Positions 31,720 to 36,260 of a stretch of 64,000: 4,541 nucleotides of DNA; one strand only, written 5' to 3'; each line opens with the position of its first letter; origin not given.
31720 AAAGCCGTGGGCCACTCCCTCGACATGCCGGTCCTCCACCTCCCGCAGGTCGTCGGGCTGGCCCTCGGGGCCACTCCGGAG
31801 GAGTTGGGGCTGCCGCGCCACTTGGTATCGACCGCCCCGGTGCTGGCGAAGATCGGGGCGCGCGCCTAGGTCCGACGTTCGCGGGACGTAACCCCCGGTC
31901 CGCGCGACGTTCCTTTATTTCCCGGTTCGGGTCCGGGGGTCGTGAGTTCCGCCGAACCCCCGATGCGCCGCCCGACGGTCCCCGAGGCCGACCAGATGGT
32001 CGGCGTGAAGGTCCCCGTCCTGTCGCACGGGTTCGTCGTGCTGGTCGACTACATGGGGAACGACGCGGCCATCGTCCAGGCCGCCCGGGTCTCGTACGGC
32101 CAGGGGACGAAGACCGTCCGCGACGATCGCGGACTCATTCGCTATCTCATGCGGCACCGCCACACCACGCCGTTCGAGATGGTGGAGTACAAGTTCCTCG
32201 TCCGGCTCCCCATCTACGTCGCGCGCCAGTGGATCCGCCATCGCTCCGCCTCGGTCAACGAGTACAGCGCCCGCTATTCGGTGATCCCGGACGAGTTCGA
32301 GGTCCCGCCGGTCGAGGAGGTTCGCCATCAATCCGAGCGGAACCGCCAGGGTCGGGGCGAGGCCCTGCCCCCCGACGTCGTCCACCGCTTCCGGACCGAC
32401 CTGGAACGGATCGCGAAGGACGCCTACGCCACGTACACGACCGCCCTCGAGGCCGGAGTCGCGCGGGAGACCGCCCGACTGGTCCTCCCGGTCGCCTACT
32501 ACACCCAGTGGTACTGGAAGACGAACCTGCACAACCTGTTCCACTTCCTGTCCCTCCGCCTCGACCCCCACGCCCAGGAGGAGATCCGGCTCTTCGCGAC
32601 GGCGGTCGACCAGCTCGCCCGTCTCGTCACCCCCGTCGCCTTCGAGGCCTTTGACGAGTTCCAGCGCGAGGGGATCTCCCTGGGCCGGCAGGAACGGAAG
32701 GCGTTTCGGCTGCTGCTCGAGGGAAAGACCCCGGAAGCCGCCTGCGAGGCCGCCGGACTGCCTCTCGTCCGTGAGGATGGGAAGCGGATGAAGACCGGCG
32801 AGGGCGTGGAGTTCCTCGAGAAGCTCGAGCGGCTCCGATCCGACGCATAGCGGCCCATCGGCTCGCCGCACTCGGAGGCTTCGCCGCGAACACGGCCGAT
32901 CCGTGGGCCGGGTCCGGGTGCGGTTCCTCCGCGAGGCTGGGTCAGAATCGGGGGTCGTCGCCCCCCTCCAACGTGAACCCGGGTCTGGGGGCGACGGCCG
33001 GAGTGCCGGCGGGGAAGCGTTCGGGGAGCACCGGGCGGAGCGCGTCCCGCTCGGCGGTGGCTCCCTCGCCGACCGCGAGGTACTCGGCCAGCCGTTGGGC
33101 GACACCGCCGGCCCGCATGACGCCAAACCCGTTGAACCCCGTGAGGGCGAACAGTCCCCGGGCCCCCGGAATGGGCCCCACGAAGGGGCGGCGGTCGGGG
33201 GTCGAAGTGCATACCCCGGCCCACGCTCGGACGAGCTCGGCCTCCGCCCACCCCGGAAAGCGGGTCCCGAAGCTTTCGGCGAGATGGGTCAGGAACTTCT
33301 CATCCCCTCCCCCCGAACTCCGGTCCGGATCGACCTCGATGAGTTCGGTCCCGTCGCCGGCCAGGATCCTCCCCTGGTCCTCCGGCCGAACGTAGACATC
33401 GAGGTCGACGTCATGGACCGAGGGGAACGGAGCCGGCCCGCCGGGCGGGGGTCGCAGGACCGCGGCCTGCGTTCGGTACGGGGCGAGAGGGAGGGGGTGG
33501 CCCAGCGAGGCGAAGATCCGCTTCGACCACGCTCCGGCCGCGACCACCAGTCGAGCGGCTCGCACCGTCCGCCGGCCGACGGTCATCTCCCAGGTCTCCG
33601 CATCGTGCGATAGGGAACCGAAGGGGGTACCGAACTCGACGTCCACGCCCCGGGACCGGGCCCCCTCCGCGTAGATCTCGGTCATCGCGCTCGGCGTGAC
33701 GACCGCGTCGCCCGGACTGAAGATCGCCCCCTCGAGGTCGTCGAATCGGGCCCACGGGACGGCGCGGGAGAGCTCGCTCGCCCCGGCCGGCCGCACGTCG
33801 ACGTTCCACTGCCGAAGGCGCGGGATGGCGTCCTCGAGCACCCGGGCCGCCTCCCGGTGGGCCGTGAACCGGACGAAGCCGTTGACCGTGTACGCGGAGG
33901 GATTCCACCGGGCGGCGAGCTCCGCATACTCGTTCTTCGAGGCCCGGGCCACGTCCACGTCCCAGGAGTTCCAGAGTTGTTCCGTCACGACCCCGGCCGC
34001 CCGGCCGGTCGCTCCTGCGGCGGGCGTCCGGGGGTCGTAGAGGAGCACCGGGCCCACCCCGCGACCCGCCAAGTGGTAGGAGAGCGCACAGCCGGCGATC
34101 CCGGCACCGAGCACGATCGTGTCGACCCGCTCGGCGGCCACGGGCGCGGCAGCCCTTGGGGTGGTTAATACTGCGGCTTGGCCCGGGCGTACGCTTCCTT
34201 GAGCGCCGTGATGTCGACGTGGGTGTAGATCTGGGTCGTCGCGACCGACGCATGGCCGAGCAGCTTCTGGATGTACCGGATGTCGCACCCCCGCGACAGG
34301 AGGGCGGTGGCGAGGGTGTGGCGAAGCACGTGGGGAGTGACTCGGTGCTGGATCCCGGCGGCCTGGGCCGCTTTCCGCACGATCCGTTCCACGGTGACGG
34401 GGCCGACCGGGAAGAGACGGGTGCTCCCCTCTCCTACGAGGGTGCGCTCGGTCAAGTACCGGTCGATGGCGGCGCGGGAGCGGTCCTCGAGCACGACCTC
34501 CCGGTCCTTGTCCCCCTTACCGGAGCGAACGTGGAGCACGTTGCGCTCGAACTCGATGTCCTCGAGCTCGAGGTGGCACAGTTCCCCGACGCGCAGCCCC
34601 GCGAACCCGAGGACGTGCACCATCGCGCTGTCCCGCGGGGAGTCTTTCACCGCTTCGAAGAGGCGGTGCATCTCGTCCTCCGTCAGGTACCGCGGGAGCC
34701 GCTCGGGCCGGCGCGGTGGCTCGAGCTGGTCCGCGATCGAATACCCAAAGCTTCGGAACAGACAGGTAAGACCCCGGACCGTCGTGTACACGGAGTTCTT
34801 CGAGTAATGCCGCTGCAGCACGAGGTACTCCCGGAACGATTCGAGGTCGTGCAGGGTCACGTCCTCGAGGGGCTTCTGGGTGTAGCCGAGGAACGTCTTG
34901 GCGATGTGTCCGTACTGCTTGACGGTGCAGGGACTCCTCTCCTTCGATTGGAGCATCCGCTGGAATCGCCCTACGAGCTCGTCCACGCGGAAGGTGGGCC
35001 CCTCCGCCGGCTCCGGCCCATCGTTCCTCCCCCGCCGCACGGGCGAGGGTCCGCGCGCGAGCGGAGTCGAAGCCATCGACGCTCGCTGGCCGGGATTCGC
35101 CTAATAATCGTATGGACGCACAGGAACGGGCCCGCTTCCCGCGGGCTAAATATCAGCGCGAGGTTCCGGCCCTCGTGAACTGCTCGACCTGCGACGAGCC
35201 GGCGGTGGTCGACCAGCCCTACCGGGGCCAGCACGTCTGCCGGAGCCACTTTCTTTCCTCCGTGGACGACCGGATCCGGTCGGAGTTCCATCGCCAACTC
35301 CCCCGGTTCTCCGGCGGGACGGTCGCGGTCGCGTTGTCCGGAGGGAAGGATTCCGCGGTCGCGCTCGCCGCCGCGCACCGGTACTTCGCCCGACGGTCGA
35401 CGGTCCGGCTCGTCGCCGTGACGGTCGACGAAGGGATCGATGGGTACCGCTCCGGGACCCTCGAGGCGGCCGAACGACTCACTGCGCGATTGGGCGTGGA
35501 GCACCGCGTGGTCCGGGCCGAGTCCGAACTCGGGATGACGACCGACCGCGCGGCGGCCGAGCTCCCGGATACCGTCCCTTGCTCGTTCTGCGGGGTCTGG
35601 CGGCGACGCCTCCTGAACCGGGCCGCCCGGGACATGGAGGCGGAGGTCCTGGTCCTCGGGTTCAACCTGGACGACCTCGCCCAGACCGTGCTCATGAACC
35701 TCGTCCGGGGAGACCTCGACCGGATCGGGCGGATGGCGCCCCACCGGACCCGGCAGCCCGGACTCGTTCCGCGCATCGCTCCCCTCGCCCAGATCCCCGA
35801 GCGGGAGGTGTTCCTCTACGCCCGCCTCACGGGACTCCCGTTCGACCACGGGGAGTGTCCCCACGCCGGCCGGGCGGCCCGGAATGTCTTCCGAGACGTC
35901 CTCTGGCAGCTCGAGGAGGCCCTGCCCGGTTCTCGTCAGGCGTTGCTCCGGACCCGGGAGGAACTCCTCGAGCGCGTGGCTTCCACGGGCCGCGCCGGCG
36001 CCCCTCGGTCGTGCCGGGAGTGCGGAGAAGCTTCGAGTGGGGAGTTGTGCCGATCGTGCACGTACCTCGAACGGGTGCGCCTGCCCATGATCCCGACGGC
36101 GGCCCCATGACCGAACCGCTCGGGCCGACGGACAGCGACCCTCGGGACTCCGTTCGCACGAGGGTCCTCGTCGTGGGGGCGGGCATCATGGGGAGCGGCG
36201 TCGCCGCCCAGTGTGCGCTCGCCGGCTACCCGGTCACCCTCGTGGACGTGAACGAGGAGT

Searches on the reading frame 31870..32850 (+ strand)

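Call 55: search_protein_families(library=pfam, proteins=[window:31870-32850:+], max_evalue=0.00001)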
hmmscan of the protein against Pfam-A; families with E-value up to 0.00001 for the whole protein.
window:31870-32850:+ (326 aa): 1 family
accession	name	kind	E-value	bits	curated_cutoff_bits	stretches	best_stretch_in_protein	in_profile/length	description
PF02511.20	Thy1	-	7.7e-56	189.3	24.8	1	58-256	2-191/191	Thymidylate synthase complementing protein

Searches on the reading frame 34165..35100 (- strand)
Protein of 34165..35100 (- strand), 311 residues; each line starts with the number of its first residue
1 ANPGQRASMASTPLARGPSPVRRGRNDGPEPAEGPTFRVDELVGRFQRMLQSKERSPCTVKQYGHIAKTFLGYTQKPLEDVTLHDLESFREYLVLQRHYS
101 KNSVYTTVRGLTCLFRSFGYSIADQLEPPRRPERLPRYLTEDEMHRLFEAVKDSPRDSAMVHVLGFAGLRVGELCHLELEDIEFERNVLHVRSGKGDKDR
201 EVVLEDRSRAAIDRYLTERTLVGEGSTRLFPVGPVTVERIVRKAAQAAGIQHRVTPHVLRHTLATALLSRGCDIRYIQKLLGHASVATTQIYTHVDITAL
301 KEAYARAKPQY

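Call 55: search_protein_families(library=pfam, proteins=[window:34165-35100:-], max_evalue=0.00001)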
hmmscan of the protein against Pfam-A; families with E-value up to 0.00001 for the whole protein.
window:34165-35100:- (311 aa): 2 families
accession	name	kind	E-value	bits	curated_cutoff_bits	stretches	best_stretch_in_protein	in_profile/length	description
PF00589.27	Phage_integrase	-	1.8e-39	135.7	27.1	1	138-296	2-169/172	Phage integrase family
PF13495.12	Phage_int_SAM_4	-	2.3e-08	34.8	27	1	44-118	3-78/85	Phage integrase, N-terminal SAM-like domain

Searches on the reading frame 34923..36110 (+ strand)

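Call 55: search_protein_families(library=pfam, proteins=[window:34923-36110:+], max_evalue=0.00001)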
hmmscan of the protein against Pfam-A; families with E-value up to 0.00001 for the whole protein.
window:34923-36110:+ (395 aa): 2 families
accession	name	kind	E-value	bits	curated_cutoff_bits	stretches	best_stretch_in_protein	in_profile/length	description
PF01171.26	ATP_bind_3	-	3e-11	43.8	27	1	134-325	2-181/182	PP-loop family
PF22082.2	TtuA_LIM_N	-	6.4e-07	29.8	27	1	86-111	1-26/26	2-thiouridine synthetase TtuA, N-terminal LIM domain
